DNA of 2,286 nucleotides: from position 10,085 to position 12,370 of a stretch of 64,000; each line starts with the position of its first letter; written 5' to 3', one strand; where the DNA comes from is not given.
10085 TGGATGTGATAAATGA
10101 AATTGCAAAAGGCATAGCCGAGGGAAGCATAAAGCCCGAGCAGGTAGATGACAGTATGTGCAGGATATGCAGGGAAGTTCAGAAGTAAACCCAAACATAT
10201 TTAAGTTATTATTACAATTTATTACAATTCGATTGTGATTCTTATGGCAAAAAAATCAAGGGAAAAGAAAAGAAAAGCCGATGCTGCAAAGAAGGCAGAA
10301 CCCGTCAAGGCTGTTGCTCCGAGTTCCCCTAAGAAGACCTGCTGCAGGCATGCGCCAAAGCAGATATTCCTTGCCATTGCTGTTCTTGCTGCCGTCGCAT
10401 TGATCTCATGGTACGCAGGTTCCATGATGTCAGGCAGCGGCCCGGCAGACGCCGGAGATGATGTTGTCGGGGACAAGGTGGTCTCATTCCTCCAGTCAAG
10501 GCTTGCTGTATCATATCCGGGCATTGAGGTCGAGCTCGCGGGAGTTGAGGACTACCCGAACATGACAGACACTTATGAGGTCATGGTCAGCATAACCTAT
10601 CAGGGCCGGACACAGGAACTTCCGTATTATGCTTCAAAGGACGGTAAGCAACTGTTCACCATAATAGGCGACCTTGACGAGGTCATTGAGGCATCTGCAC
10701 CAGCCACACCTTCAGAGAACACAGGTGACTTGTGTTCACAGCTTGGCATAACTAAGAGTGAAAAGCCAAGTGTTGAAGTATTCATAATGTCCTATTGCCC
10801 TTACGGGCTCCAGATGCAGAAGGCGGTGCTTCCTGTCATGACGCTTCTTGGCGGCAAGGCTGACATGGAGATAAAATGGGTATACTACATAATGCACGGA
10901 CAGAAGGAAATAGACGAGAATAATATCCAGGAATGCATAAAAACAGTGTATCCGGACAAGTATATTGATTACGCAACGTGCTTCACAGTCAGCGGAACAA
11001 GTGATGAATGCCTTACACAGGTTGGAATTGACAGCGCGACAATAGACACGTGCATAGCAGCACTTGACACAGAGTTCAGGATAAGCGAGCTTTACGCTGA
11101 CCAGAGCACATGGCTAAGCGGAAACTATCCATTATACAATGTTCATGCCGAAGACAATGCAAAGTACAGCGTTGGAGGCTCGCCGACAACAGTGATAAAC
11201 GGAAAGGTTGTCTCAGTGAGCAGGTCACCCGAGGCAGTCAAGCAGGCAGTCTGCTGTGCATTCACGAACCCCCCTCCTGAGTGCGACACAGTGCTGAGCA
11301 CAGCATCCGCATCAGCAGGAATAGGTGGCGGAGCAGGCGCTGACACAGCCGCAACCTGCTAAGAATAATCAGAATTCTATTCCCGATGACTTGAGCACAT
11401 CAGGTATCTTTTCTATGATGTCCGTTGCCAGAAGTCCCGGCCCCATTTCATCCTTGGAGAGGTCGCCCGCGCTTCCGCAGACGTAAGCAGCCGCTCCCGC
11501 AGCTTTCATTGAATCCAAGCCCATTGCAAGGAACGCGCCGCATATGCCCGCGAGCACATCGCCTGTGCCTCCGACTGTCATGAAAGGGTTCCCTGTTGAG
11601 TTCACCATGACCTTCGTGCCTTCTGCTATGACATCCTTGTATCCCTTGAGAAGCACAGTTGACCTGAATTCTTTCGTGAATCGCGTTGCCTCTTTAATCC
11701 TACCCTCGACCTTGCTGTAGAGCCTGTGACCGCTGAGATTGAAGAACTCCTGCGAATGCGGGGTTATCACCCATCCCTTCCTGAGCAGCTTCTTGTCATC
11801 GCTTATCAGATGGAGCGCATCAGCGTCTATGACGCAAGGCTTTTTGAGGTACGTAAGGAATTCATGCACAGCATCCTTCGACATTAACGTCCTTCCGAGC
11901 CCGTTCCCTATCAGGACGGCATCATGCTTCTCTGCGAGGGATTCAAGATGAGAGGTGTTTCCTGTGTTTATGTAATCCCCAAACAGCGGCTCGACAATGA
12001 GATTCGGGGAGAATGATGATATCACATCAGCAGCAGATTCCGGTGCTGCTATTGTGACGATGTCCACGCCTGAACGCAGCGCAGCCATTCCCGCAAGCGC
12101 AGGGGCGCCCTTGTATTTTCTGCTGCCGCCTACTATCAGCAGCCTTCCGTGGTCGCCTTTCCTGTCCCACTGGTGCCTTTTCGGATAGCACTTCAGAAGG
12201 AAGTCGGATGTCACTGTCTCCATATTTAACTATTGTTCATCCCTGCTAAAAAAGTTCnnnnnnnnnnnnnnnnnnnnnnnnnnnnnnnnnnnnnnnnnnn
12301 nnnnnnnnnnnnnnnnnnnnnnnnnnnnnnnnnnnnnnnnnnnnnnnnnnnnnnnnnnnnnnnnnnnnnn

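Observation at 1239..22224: Two paralogous giant N-glycosylated type-I surface proteins share a distinctive C-terminal module architecture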

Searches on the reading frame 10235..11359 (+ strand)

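Call 9: search_protein_families(library=pfam, proteins=[window:10235-11359:+], max_evalue=0.01)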
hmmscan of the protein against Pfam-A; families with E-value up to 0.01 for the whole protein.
window:10235-11359:+ (375 aa): 2 families
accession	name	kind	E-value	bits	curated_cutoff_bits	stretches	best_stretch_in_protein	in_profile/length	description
PF13192.12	Thioredoxin_3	-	4.2e-06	27.1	24.8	0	307-332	41-66/76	Thioredoxin domain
PF03227.22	GILT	-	6.8e-05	23.6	22.4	1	180-260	2-104/107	Gamma interferon inducible lysosomal thiol reductase (GILT)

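Call 74: search_protein_families(library=ncbifam, proteins=[window:10235-11359:+], max_evalue=0.01)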
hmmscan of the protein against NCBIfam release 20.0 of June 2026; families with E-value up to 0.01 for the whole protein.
window:10235-11359:+ (375 aa): 0 families

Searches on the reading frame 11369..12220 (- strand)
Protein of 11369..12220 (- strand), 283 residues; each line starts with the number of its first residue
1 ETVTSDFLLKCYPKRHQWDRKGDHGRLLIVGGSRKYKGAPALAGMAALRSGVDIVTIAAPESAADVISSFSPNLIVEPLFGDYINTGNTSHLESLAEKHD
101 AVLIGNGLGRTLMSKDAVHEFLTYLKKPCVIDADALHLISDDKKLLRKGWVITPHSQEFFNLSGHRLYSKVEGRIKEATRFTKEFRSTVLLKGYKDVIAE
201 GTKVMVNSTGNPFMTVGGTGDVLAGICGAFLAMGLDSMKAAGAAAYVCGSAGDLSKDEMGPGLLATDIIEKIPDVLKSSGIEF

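Call 9: search_protein_families(library=pfam, proteins=[window:11369-12220:-], max_evalue=0.01)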
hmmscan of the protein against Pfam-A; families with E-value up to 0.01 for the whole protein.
window:11369-12220:- (283 aa): 3 families
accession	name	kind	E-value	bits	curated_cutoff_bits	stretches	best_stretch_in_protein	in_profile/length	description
PF01256.23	Carb_kinase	-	5.9e-60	203.2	27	1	27-273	1-241/242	NAD(P)H-hydrate dehydratase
PF02110.20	HK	-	1.9e-08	34.4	27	1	175-272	141-241/247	Hydroxyethylthiazole kinase family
PF08543.17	Phos_pyr_kin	-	1e-05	25.5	27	1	142-246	113-227/246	Phosphomethylpyrimidine kinase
